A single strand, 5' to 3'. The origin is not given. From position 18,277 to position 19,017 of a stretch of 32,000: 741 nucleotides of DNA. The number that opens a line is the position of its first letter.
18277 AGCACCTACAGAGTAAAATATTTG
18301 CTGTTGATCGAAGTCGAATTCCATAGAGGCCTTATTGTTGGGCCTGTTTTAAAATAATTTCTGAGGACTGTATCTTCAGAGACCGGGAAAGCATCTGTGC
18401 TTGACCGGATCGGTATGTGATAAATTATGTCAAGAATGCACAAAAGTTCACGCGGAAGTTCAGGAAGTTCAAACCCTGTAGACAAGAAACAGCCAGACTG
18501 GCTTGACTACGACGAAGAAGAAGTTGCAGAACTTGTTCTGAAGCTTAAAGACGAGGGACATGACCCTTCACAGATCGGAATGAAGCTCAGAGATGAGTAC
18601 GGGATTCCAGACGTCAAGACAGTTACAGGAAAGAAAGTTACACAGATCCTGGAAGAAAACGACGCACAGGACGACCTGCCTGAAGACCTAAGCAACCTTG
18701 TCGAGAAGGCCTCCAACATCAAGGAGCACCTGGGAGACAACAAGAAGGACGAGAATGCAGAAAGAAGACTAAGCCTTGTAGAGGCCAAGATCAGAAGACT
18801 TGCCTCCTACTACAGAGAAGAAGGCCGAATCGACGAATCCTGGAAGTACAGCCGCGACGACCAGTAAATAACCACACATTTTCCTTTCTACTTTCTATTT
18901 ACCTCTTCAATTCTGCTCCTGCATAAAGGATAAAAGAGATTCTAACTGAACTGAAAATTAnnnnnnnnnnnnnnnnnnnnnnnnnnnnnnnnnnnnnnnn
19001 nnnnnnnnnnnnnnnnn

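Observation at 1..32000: AGGCCT (and GGCC in general) is strongly over-represented in all frames, on both strands and in spacers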

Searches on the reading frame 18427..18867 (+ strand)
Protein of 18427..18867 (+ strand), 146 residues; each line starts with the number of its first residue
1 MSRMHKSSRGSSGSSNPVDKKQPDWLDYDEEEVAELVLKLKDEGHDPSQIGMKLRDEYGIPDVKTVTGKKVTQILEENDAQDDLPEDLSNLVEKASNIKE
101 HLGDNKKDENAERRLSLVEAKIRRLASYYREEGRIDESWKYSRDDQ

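Call 17: find_encoding_contigs(protein=window:18427-18867:+, flank=10000, max_places=10)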
Protein window:18427-18867:+ (146 aa): 1 contig read that carries it; 1 place shown.
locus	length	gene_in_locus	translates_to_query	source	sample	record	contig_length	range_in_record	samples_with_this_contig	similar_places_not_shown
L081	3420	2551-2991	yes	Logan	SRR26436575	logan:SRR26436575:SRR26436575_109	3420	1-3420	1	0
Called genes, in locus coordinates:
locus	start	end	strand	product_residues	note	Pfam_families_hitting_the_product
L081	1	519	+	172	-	?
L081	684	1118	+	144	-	PF01163:RIO1, PF00069:Pkinase (weak), PF06293:Kdo (weak)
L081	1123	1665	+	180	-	PF00565:SNase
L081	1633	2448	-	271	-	-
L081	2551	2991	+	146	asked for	PF08069:Ribosomal_S13_N, PF00312:Ribosomal_S15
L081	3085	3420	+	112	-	?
